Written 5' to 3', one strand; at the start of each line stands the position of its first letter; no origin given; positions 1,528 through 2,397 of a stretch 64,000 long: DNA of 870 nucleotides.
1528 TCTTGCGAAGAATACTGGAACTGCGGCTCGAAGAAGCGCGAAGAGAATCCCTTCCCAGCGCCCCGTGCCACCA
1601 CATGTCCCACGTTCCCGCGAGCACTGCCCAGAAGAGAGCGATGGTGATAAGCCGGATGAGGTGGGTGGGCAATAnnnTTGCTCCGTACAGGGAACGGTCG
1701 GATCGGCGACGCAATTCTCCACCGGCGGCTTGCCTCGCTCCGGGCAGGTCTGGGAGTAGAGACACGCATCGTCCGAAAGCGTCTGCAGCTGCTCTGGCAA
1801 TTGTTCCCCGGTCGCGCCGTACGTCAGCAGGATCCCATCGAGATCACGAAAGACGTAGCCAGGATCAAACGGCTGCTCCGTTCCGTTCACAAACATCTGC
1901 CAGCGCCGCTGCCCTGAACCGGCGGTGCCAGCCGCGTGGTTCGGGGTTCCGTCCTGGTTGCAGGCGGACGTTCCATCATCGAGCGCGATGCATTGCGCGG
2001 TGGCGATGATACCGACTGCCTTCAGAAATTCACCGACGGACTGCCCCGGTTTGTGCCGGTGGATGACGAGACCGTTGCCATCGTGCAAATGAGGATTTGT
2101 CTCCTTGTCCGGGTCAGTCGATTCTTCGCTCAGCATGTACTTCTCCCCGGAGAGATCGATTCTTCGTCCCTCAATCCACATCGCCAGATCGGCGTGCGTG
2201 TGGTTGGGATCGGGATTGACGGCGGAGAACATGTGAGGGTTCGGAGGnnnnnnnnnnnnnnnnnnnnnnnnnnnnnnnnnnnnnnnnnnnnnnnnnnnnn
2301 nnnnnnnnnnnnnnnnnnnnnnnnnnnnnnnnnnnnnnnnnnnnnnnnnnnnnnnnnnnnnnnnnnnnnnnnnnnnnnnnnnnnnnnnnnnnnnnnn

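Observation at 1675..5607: Copper exporter fused to its potential client: CopA P1B-ATPase, an extra TM helix, a complete NirK-type nitrite reductase module and a His/Cys-rich tail in a single ORF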

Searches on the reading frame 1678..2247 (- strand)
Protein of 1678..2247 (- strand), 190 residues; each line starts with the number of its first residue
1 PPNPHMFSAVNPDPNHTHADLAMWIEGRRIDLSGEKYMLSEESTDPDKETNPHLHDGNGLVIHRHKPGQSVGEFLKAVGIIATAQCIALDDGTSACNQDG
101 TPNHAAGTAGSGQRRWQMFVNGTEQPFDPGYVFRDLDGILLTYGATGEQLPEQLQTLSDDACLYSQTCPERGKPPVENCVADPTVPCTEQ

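Call 13: search_protein_families(library=pfam, proteins=[window:1678-2247:-], max_evalue=10)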
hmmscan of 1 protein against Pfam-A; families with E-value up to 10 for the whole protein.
seq(190 aa): 0 families

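Call 22: find_homologous_proteins(query=window:1678-2223:-, max_evalue=0.001)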
Query seq(182 aa) (182 aa): 448 proteins with E <= 0.001 among 489 candidates; the best 120 are listed.
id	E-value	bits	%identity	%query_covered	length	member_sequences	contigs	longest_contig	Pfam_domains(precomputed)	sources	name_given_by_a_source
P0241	1.7e-100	352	81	100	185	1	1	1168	-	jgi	jgi:hypothetical protein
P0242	4.1e-88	312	73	100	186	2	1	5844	-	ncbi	ncbi:MAG: hypothetical protein AAB544_01590, partial [Patescibacteria group bacterium]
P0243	2.5e-85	303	75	100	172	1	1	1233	-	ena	-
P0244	3.7e-84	299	74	99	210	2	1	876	-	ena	-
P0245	3.7e-84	299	74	100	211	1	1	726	-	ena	-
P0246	1.2e-64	235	72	84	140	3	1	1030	-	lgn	-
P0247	1.5e-59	219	56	99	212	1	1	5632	-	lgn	-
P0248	2.6e-58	215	55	99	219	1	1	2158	-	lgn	-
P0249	3.1e-58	214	57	98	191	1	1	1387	-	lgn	-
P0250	1.1e-56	209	52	99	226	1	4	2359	-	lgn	-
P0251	1.1e-55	206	52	99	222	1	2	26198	-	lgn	-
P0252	1.4e-55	206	51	98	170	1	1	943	-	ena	-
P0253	2.1e-55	205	56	99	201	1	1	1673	-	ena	-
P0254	3.2e-55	205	53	99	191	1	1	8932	-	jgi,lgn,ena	-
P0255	6.3e-55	204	54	98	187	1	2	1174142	-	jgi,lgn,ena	-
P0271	1.1e-52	196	49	99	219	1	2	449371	-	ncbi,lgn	-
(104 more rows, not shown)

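Call 39: predict_structure(alignment_id=A1)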
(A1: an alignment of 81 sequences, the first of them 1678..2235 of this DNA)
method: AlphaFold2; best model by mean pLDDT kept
length: 186 residues; sequences in the alignment: 81
mean_pLDDT: 86.8   pTM: 0.84
mean pLDDT of the five models: 86.8, 85.8, 84.3, 83.1, 82.6
residues with pLDDT >= 90: 110; 70-90: 54; 50-70: 18; < 50: 4
segments of 3 or more residues with pLDDT < 50: none
pLDDT, mean of each block of 10 residues (from residue 1): 76 95 95 80 83 88 93 94 95 80 73 96 95 97 96 95 90 61 51
secondary structure, 60 per line:
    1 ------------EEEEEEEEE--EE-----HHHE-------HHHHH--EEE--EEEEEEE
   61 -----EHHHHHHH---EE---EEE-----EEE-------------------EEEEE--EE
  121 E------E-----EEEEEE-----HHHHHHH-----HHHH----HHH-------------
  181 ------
elements in order: E13-21 H42-46 E49-51 E54-60 H67-73 E82-84 E90-92 E112-116 E119-121 E134-139 H145-151 H157-160

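Call 40: search_protein_representatives(alignment_id=A1)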
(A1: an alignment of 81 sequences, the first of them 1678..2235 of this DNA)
Query: 81 sequences, 204 profile positions. Proteins with E-value up to 0.001 (for the whole library): 1371; up to 1e-10: 772; up to 1e-30: 176. The best 150 are listed.
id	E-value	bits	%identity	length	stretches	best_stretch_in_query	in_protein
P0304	5.4e-87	306.9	-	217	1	8-202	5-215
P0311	5.9e-82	290.4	-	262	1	11-201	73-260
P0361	2.9e-80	284.9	-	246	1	1-201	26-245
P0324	4.2e-80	284.4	-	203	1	1-200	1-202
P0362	6.2e-79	280.6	-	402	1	10-202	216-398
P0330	3.5e-78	278.1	-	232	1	8-202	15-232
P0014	7.3e-77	273.8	-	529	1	25-202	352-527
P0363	7.9e-76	270.4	-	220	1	21-202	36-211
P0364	8.1e-75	267.1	-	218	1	4-202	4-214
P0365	1.3e-72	259.9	-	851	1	20-201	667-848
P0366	1.9e-72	259.4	-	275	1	4-202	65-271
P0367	6.4e-71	254.4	-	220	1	10-201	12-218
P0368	8.7e-71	254.0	-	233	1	4-203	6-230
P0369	4.6e-69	248.3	-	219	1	10-202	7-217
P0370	4.0e-68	245.3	-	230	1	1-200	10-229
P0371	1.2e-67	243.7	-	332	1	2-202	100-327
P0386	4.2e-51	189.7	-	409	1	31-194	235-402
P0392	1.4e-47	178.2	-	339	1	31-201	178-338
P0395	2.7e-45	170.7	-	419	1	31-193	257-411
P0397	7.9e-45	169.2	-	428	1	31-194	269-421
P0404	1.2e-43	165.3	-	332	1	33-200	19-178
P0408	6.1e-43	163.0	-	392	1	29-199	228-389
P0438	2.4e-39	151.3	-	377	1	32-190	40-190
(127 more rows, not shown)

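Call 42: search_protein_families(library=pfam, proteins=[P0362, P0365, P0386, P0395, P0397, P0408, P0438, P0371, P0392, P0404], max_evalue=0.01)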
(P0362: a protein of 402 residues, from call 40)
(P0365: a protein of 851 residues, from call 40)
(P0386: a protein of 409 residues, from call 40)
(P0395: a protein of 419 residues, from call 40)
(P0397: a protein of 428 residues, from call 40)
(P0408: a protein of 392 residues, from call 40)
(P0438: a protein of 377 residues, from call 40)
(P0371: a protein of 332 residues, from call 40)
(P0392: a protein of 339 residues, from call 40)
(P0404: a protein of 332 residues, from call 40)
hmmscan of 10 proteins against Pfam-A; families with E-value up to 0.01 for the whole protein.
P0362 (402 aa): 5 families
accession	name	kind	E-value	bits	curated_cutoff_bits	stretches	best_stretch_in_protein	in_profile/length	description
PF00702.32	Hydrolase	-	2e-23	84.3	26.4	1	8-100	86-191/191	haloacid dehalogenase-like hydrolase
PF08282.18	Hydrolase_3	-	1.2e-08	35.5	20.9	1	74-124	197-247/255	haloacid dehalogenase-like hydrolase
PF12710.13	HAD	-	2.1e-05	25.5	27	1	21-96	88-188/189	haloacid dehalogenase-like hydrolase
PF13344.12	Hydrolase_6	-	0.00092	19.6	27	1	11-87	7-87/101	Haloacid dehalogenase-like hydrolase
PF13419.12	HAD_2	-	0.0029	18.2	23.8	1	21-95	82-167/178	Haloacid dehalogenase-like hydrolase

P0365 (851 aa): 4 families
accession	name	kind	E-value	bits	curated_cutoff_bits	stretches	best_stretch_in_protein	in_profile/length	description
PF00122.25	E1-E2_ATPase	-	3e-54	183.7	28.1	1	124-302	2-180/181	E1-E2 ATPase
PF00702.32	Hydrolase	-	2.7e-28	100.1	26.4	1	321-538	3-191/191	haloacid dehalogenase-like hydrolase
PF08282.18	Hydrolase_3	-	1.8e-05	25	20.9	1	508-559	189-244/255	haloacid dehalogenase-like hydrolase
PF12710.13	HAD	-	0.0037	18.2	27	0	455-534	86-188/189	haloacid dehalogenase-like hydrolase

P0386 (409 aa): 4 families
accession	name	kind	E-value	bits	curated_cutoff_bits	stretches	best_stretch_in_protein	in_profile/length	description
PF13462.12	Thioredoxin_4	-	1.6e-24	87.4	23.2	1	54-215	9-164/165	Thioredoxin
PF01323.26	DSBA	-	1.3e-14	54.9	25.6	1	61-202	1-176/191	DSBA-like thioredoxin domain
PF13743.12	Thioredoxin_5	-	4.2e-07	30.3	27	1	109-200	76-167/186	Thioredoxin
PF13098.12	Thioredoxin_2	-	0.0071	17.1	27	0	65-205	12-93/104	Thioredoxin-like domain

P0395 (419 aa): 4 families
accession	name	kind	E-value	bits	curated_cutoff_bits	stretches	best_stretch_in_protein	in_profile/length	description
PF13462.12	Thioredoxin_4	-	9.8e-29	101.1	23.2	1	79-243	5-165/165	Thioredoxin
PF01323.26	DSBA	-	1.7e-19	70.8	25.6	1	90-240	1-189/191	DSBA-like thioredoxin domain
PF13098.12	Thioredoxin_2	-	0.00028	21.6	27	1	90-226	8-84/104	Thioredoxin-like domain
PF13743.12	Thioredoxin_5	-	0.00041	20.6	27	1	155-224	99-164/186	Thioredoxin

P0397 (428 aa): 4 families
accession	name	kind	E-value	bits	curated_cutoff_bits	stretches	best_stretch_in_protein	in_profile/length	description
PF13462.12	Thioredoxin_4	-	2.3e-26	93.4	23.2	1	81-245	6-164/165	Thioredoxin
PF01323.26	DSBA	-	2.7e-17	63.6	25.6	1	91-238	1-184/191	DSBA-like thioredoxin domain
PF13743.12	Thioredoxin_5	-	2.1e-07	31.3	27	1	175-230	112-167/186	Thioredoxin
PF10166.14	DUF2368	-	0.0065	16.6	25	0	20-66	27-72/134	Uncharacterised conserved protein (DUF2368)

P0408 (392 aa): 3 families
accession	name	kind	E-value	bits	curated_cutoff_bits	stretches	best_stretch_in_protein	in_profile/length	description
PF13462.12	Thioredoxin_4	-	1.2e-24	87.8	23.2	1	60-213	14-164/165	Thioredoxin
PF01323.26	DSBA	-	8.8e-11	42.4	25.6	1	63-212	2-190/191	DSBA-like thioredoxin domain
PF13743.12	Thioredoxin_5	-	7.1e-05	23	27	1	114-193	81-162/186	Thioredoxin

P0438 (377 aa): 0 families

P0371 (332 aa): 0 families

P0392 (339 aa): 0 families

P0404 (332 aa): 1 family
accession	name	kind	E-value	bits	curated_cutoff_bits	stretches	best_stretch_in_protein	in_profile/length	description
PF10646.14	Germane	-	0.00014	22.8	23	1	227-326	19-117/117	Sporulation and spore germination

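Call 43: fold_search(model_id=the predicted structure, library=pdb)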
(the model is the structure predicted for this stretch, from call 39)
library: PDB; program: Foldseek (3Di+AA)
matches with E <= 10: 203; with E <= 0.001: 0
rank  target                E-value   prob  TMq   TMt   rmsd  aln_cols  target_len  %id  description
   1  7qbe_C                1.2e-01  0.66  0.32  0.16   9.6       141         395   16  TC:CD320 in complex with nanobody TC-Nb11 (released 2022-03-16)
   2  4zrp_B                2.1e-01  0.47  0.28  0.14   8.8       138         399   14  TC:CD320 (released 2016-07-20)
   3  7qbf_A                2.2e-01  0.44  0.28  0.14   8.7       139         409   14  TC:CD320 in complex with nanobody TC-Nb34 (released 2022-03-16)
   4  7qbe_A                2.5e-01  0.54  0.31  0.16   8.7       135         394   16  TC:CD320 in complex with nanobody TC-Nb11 (released 2022-03-16)
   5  3u7z_A                2.5e-01  0.51  0.31  0.54   6.1       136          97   13  Crystal structure of a putative metal binding protein RUMGNA_00854 (ZP_02040092.1) from Ruminococcus gnavus ATCC 29149 (released 2011-11-02)
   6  7qbg_C                2.5e-01  0.51  0.30  0.16   9.0       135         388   15  TC:CD320 in complex with nanobody TC-Nb4 (released 2022-03-16)
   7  8ixt                  2.8e-01  0.47  0.32  0.16  10.1       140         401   11  Rat Transcobalamin in Complex with Glutathionylcobalamin (released 2024-05-22)
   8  2m19_MODEL_1_A        2.8e-01  0.30  0.27  0.43   6.5       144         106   11  Solution structure of the Haloferax volcanii HVO 2177 protein (released 2013-08-07)
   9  2v3n                  3.4e-01  0.47  0.32  0.16   7.6       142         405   13  Crystallographic analysis of upper axial ligand substitutions in cobalamin bound to transcobalamin (released 2007-10-30)
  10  6bbw_A                3.4e-01  0.07  0.21  0.16  11.1       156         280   10  Structure of the major pilin protein (T3.2) from Streptococcus pyogenes serotype GAS13637 (released 2018-10-24)
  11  5np4                  4.1e-01  0.44  0.31  0.51   7.9       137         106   14  Beta domain of human transcobalamin bound to cyanocobalamin (released 2017-09-27)
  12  4zrp_A                4.1e-01  0.41  0.31  0.15   8.7       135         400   16  TC:CD320 (released 2016-07-20)
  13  6bbt_B                4.4e-01  0.07  0.22  0.17  10.8       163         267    6  Structure of the major pilin protein (T-13) from Streptococcus pyogenes serotype GAS131465 (released 2018-10-24)
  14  3u7z_B                4.6e-01  0.44  0.33  0.57   6.5       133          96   13  Crystal structure of a putative metal binding protein RUMGNA_00854 (ZP_02040092.1) from Ruminococcus gnavus ATCC 29149 (released 2011-11-02)
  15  2bb6_A                5.3e-01  0.30  0.30  0.15  10.2       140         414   14  Structure of Cobalamin-complexed Bovine Transcobalamin in Monoclinic Crystal Form (released 2006-04-04)
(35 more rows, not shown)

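Call 59: find_encoding_contigs(protein=P0255, flank=5000, max_places=2)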
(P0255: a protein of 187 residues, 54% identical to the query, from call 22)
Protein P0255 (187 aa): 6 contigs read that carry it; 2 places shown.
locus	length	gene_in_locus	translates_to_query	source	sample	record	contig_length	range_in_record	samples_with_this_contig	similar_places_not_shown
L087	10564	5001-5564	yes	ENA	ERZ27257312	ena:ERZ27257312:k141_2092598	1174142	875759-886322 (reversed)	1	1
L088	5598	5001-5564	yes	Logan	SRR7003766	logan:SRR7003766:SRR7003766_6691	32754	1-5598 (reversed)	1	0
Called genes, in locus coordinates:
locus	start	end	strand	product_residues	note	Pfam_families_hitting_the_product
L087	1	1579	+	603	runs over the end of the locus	-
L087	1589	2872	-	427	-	PF13231:PMT_2 (weak)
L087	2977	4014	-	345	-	PF01073:3Beta_HSD, PF01370:Epimerase, PF02719:Polysacc_synt_2, PF04321:RmlD_sub_bind, PF13460:NAD_binding_10, PF16363:GDP_Man_Dehyd, PF07993:NAD_binding_4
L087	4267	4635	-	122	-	-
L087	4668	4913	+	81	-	-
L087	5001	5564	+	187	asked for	-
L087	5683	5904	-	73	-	PF00403:HMA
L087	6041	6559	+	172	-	PF01025:GrpE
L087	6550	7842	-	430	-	PF08245:Mur_ligase_M, PF02875:Mur_ligase_C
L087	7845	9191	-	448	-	PF26299:MurL_N, PF26298:MurL_epimerase_C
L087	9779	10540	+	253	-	PF01497:Peripla_BP_2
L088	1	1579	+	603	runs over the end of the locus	-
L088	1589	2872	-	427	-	PF13231:PMT_2 (weak)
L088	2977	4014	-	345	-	PF01073:3Beta_HSD, PF01370:Epimerase, PF02719:Polysacc_synt_2, PF04321:RmlD_sub_bind, PF13460:NAD_binding_10, PF16363:GDP_Man_Dehyd, PF07993:NAD_binding_4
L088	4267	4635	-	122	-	-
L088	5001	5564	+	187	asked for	-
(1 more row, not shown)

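Call 60: find_encoding_contigs(protein=P0271, flank=5000, max_places=2)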
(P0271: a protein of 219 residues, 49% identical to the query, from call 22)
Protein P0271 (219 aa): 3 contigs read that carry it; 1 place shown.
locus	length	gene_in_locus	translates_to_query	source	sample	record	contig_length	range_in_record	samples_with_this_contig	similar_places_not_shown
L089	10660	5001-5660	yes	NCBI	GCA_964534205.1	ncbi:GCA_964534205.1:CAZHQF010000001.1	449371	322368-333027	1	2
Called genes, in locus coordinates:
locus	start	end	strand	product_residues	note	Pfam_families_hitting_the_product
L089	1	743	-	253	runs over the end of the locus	PF00561:Abhydrolase_1, PF12146:Hydrolase_4, PF12697:Abhydrolase_6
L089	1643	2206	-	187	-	-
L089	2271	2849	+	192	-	-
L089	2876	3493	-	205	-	PF00395:SLH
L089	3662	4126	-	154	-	PF07963:N_methyl (weak)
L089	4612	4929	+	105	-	PF13473:Cupredoxin_1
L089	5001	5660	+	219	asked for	-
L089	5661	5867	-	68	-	-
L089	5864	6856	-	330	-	PF05185:PRMT5, PF13649:Methyltransf_25 (faint)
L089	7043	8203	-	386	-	PF13386:DsbD_2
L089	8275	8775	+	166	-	PF01025:GrpE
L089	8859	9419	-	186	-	-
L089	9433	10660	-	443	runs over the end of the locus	PF08245:Mur_ligase_M, PF02875:Mur_ligase_C (weak)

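Call 68: search_protein_families(library=ncbifam, proteins=[window:1678-2235:-], max_evalue=1)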
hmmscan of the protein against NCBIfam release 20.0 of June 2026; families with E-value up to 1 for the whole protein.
window:1678-2235:- (186 aa): 0 families
